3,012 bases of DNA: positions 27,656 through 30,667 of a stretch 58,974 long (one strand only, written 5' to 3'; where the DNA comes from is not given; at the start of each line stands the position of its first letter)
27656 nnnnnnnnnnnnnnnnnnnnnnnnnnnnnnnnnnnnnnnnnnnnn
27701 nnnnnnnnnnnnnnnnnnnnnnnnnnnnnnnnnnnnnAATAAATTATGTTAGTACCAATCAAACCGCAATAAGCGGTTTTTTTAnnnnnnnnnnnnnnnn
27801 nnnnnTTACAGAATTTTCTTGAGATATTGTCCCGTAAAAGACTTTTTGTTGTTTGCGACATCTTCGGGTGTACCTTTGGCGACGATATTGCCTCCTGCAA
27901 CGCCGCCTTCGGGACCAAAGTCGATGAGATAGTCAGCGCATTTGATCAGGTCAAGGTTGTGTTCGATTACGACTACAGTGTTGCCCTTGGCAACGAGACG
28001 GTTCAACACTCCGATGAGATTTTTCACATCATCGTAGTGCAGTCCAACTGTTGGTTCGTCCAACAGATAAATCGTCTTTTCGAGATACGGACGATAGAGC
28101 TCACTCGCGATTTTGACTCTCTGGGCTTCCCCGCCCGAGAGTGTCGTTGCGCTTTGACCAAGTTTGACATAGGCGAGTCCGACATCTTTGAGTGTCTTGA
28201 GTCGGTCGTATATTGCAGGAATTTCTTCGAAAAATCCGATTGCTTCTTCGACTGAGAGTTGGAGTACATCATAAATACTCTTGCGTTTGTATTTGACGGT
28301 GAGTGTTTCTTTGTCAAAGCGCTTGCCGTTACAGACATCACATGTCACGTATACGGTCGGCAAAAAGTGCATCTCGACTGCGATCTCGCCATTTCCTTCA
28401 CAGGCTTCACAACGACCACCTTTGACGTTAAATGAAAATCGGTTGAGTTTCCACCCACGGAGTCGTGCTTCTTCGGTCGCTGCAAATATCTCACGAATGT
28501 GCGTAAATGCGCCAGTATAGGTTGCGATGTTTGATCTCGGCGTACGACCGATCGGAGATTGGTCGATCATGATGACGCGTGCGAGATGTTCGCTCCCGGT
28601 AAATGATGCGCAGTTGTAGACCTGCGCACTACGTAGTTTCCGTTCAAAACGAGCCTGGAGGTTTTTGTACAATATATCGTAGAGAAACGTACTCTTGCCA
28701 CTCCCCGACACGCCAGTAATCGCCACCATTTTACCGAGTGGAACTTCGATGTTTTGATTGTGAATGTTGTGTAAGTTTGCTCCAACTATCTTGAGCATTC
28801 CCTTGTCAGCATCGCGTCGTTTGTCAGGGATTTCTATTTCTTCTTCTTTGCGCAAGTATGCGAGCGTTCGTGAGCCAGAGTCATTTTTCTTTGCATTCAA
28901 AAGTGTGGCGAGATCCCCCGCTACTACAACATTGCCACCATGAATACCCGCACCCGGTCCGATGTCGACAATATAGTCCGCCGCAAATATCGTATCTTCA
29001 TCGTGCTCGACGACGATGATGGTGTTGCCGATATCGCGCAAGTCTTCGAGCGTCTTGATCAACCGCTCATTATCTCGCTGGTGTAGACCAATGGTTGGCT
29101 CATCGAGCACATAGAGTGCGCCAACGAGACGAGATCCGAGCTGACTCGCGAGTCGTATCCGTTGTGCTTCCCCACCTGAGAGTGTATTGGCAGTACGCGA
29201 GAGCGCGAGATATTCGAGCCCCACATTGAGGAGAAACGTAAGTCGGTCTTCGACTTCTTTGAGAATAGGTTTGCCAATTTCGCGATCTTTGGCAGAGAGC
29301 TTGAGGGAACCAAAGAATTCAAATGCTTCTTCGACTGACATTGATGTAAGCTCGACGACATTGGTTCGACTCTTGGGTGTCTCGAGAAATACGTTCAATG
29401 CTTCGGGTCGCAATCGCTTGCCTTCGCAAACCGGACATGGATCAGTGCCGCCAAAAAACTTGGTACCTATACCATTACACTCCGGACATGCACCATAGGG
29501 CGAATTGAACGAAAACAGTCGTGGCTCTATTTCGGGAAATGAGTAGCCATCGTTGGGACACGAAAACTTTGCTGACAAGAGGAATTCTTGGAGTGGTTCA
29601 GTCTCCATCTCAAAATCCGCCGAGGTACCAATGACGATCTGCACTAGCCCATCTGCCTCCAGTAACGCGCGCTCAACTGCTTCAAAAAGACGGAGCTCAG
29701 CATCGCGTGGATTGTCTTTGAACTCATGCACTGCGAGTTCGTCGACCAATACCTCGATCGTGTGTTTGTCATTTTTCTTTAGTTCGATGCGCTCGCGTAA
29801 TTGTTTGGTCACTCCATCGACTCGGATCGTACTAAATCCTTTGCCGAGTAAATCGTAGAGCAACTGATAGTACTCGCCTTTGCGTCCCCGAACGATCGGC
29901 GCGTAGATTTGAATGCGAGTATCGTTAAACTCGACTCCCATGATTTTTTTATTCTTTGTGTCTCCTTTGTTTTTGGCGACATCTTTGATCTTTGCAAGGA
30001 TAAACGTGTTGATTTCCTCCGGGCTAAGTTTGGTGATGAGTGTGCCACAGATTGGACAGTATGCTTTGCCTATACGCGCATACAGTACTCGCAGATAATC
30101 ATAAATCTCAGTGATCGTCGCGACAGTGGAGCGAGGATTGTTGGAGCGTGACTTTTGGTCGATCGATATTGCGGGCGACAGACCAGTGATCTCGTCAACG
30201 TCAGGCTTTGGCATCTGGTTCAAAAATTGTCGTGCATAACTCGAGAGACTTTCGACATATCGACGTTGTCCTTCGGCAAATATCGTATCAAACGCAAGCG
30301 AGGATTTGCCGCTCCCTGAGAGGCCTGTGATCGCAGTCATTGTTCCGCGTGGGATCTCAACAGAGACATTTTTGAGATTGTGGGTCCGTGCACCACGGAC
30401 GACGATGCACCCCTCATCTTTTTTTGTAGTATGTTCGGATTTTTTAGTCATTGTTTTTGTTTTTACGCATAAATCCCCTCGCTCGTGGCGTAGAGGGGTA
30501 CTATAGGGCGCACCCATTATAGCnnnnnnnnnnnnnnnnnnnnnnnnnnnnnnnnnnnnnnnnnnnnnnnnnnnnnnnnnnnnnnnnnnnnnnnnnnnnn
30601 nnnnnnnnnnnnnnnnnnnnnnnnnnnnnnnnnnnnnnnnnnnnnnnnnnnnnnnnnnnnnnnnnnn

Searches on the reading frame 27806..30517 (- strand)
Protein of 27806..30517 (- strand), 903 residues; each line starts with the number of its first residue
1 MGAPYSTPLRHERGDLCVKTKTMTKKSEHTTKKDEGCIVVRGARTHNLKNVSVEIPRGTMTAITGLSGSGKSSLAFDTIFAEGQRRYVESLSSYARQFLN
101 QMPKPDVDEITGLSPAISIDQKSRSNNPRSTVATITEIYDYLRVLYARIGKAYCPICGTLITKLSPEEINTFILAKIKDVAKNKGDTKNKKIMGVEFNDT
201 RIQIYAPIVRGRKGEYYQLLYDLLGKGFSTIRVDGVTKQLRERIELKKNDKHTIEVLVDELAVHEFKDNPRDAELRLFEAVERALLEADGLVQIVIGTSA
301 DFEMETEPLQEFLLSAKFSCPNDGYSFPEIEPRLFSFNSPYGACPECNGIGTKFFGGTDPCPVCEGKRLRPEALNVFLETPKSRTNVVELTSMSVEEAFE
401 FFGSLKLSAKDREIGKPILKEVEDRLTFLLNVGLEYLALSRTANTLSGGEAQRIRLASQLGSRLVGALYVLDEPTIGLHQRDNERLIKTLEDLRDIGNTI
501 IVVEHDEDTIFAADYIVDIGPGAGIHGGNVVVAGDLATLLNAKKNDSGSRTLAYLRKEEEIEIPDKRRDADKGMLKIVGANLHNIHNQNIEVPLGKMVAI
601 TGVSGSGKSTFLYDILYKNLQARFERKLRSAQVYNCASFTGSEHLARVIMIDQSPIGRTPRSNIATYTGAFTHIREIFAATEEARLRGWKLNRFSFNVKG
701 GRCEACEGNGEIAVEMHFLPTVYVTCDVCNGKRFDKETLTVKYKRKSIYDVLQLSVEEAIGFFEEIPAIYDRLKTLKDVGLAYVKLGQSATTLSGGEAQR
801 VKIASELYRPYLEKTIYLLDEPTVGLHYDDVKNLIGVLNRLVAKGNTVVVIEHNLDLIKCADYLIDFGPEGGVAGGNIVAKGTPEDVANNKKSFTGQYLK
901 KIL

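Call 18: search_protein_families(library=ncbifam, proteins=[window:27806-30517:-], max_evalue=0.00001)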
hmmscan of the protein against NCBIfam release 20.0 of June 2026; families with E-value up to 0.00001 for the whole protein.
window:27806-30517:- (903 aa): 175 families (the best 25 are shown)
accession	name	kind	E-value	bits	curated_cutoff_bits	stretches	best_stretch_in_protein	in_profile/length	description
NF001503.0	PRK00349.1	equivalog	0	1235.7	1147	2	358-903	406-941/943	excinuclease ABC subunit UvrA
TIGR00630.1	uvra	equivalog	0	1172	729.8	2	359-888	404-924/924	excinuclease ABC subunit UvrA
NF001885.0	PRK00635.1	equivalog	1e-181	606.4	3054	3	387-891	421-908/1809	excinuclease ABC subunit A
TIGR03608.1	L_ocin_972_ABC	subfamily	7.1e-39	133.4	254.85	2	773-866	116-205/206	putative bacteriocin export ABC transporter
TIGR02857.1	CydD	equivalog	2.1e-38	132.6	435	2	784-866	450-528/529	thiol reductant ABC exporter subunit CydD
TIGR04521.1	ECF_ATPase_2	equivalog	1.9e-36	125.6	330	2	774-895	126-240/279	energy-coupling factor transporter ATPase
NF040873.1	AztA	equivalog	5.4e-36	124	220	2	428-517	103-189/191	zinc ABC transporter ATP-binding protein AztA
TIGR04520.1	ECF_ATPase_1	equivalog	2.2e-32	112.5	315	2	775-895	120-231/269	energy-coupling factor transporter ATPase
TIGR02673.1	FtsE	equivalog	4e-32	111.6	264.85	2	774-860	120-202/214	cell division ATP-binding protein FtsE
NF010068.0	PRK13548.1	equivalog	1.8e-31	109.2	261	2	787-891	132-234/261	heme ABC transporter ATP-binding protein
TIGR01166.1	cbiO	subfamily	1.9e-30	105.7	211.8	2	402-508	92-188/190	cobalt ABC transporter, ATP-binding protein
TIGR02315.1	ABC_phnC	equivalog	2.7e-29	102.3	266.1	1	772-889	126-235/243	phosphonate ABC transporter ATP-binding protein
TIGR03873.1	F420-0_ABC_ATP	hypoth_equivalog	1.2e-28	100.1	372.4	2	788-888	133-225/256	putative F420-0 ABC transporter ATP-binding protein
NF010170.0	PRK13651.1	equivalog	1.4e-28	99.7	432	2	774-865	147-236/308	cobalt transporter ATP-binding subunit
TIGR02868.1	CydC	equivalog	8.9e-28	97.2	329.05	2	784-855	463-530/530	thiol reductant ABC exporter subunit CydC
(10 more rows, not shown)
